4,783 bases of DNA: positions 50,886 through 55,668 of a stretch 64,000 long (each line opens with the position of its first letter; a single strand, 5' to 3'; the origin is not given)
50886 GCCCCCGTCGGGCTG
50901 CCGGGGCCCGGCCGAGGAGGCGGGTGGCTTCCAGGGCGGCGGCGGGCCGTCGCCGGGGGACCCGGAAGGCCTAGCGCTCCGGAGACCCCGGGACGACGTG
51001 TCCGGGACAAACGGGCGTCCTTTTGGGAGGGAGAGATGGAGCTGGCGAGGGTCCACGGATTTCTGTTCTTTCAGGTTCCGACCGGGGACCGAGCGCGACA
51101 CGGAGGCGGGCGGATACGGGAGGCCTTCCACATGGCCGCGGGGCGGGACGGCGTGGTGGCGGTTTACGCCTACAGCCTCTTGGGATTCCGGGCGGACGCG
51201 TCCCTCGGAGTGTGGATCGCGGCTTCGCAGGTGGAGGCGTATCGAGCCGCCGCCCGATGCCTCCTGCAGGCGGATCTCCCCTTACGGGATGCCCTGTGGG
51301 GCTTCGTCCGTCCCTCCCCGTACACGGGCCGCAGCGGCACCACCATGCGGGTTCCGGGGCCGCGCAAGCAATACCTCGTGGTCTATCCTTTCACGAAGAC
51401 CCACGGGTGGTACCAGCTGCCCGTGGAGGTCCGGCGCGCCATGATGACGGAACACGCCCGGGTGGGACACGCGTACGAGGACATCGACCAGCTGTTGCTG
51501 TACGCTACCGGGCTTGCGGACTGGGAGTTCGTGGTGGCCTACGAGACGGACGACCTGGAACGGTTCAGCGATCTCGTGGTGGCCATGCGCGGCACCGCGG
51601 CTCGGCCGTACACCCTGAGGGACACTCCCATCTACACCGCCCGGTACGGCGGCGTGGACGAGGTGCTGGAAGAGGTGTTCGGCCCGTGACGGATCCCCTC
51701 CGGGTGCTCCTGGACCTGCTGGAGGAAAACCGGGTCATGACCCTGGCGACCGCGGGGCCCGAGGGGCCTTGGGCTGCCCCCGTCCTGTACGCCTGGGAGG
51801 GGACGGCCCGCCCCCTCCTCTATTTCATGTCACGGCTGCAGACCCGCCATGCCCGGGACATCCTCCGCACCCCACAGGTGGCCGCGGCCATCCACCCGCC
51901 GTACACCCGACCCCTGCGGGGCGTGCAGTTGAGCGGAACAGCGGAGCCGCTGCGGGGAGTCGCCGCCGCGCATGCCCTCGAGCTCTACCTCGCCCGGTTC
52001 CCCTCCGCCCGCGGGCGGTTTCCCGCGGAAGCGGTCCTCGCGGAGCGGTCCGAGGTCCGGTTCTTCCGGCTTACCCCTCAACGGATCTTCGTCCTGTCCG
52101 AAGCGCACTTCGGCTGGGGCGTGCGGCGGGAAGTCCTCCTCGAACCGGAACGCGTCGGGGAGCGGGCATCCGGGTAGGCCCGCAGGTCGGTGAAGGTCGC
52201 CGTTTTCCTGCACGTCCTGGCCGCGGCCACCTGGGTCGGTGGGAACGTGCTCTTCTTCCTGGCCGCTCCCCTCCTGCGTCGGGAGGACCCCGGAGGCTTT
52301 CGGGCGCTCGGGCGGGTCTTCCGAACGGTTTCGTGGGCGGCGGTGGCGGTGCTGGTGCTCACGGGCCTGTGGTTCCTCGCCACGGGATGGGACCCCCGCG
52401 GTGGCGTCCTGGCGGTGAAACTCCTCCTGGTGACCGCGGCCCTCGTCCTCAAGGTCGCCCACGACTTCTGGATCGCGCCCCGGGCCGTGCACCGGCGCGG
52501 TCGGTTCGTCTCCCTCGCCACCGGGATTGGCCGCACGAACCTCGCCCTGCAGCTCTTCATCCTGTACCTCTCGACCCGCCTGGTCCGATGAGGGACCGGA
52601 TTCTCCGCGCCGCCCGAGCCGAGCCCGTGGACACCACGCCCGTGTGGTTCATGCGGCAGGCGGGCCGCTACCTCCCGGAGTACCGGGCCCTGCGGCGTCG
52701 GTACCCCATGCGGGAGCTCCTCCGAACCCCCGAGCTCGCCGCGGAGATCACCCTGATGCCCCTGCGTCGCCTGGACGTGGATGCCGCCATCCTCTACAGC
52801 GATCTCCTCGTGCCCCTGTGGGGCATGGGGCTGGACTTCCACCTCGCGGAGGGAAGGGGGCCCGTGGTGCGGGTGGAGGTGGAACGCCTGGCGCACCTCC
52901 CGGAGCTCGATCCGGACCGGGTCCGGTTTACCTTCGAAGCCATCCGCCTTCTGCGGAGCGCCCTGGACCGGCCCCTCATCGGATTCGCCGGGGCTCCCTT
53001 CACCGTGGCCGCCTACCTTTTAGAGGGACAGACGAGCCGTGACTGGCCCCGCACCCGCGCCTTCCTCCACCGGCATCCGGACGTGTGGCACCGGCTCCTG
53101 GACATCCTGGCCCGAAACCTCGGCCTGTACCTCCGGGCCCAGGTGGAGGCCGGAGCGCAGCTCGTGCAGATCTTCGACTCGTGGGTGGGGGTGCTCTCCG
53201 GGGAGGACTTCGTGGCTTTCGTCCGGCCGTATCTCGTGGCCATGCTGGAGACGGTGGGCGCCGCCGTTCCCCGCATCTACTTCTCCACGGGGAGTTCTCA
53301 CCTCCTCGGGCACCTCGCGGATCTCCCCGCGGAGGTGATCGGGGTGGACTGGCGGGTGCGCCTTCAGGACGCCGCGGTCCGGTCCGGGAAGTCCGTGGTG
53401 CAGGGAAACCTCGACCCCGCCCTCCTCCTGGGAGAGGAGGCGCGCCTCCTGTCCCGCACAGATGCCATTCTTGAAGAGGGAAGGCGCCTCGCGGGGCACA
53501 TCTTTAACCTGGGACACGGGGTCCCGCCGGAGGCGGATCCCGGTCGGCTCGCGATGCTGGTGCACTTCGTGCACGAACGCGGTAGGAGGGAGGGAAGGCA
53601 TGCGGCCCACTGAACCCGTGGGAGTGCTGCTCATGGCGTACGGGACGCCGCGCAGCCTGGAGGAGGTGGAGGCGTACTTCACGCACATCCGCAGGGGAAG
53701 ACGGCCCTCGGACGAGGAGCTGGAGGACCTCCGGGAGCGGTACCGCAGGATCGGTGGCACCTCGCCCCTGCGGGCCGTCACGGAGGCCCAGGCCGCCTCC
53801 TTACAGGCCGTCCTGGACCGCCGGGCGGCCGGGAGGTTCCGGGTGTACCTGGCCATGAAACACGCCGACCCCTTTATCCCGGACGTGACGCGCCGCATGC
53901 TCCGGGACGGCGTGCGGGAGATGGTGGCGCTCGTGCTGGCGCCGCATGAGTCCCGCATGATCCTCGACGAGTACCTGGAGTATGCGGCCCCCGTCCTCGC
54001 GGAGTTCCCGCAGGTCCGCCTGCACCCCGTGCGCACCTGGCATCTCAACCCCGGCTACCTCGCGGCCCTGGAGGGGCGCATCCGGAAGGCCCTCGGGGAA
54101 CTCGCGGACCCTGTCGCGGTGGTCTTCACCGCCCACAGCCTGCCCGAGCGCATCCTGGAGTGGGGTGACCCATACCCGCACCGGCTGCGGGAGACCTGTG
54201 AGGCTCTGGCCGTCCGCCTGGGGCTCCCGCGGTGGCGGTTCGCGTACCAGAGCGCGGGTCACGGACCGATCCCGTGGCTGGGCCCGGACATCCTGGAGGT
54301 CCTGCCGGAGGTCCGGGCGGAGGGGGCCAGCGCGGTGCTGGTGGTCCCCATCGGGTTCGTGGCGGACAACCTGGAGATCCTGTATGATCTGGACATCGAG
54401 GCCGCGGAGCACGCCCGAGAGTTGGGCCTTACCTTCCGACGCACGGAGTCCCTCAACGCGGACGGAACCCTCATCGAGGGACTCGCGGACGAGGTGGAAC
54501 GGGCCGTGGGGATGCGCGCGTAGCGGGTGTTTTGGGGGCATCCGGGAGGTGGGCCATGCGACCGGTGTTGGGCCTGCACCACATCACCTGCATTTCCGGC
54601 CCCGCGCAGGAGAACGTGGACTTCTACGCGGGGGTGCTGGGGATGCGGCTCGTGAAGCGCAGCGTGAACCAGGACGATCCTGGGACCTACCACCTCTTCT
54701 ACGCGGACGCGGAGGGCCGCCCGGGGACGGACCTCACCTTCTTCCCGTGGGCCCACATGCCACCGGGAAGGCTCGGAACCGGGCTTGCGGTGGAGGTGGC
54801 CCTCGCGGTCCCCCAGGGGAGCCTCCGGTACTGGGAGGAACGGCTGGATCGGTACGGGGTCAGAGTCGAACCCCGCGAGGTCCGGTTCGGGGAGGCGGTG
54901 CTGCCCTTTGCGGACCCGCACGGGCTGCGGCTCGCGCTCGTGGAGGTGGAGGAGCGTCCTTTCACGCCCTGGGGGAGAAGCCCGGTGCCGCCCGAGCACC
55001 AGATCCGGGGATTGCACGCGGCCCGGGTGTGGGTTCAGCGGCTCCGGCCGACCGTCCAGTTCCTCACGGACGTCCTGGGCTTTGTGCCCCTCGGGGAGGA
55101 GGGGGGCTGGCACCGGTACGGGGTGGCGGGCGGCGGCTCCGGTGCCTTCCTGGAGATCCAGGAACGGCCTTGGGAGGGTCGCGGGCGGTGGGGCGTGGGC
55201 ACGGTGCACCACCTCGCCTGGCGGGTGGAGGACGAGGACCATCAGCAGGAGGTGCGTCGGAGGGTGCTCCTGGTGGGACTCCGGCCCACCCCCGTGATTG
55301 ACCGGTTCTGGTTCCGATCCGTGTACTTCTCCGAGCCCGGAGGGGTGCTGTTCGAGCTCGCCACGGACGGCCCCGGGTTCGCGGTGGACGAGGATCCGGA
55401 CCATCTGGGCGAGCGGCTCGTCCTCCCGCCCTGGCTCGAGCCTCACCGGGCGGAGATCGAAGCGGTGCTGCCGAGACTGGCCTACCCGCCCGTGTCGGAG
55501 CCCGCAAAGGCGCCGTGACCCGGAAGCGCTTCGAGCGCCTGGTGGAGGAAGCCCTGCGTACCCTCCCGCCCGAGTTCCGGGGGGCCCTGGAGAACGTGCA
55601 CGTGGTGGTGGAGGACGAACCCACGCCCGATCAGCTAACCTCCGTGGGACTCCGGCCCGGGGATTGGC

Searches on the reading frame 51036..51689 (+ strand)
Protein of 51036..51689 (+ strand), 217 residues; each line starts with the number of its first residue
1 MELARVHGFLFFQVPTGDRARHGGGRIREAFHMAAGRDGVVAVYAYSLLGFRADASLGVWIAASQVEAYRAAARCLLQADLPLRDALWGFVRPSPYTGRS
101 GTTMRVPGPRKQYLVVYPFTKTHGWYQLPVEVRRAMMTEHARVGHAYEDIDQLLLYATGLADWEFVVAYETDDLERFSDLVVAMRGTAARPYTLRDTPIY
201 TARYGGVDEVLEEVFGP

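Call 67: search_protein_families(library=pfam, proteins=[window:51036-51689:+], max_evalue=0.00001)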
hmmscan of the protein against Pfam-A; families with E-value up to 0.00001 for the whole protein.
window:51036-51689:+ (217 aa): 1 family
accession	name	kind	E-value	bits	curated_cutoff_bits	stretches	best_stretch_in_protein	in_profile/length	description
PF06778.18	Chlor_dismutase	-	2.5e-42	145.1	25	1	39-203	18-187/189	Chlorite dismutase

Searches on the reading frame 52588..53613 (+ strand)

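Call 67: search_protein_families(library=pfam, proteins=[window:52588-53613:+], max_evalue=0.00001)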
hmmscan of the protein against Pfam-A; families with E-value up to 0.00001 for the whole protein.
window:52588-53613:+ (341 aa): 1 family
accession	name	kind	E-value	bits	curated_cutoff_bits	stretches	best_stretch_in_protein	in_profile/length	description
PF01208.23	URO-D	-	1.2e-113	380.1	23.9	1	2-330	3-345/346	Uroporphyrinogen decarboxylase (URO-D)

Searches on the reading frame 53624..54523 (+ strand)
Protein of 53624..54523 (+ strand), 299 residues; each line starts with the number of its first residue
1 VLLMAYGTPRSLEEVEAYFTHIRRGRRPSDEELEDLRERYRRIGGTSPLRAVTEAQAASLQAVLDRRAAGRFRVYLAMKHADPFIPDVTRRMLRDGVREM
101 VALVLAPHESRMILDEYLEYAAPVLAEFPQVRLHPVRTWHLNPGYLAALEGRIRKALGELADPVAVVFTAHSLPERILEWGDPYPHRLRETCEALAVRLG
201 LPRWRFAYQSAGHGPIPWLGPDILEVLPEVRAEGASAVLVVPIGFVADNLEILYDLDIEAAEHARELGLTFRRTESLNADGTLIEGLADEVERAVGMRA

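Call 67: search_protein_families(library=pfam, proteins=[window:53624-54523:+], max_evalue=0.00001)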
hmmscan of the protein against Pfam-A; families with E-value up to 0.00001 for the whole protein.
window:53624-54523:+ (299 aa): 1 family
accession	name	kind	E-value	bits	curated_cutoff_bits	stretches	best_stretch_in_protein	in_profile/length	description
PF00762.24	Ferrochelatase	-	1.3e-78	264.7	27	1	1-293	4-315/317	Ferrochelatase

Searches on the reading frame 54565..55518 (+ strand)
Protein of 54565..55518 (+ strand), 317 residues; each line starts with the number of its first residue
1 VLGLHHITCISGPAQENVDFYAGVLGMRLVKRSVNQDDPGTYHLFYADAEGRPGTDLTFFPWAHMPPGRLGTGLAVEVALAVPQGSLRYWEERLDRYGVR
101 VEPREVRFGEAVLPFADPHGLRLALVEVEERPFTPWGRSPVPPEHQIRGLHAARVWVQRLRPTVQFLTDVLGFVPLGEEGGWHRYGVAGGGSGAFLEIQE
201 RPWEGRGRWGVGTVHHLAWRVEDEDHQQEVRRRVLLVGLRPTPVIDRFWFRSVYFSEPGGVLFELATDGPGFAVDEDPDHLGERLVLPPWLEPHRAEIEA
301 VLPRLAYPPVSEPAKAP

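Call 67: search_protein_families(library=pfam, proteins=[window:54565-55518:+], max_evalue=0.00001)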
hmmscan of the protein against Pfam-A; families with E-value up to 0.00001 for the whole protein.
window:54565-55518:+ (317 aa): 1 family
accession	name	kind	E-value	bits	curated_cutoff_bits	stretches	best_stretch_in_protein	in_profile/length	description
PF00903.31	Glyoxalase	-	4.2e-15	56.6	20.6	1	151-265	3-121/121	Glyoxalase/Bleomycin resistance protein/Dioxygenase superfamily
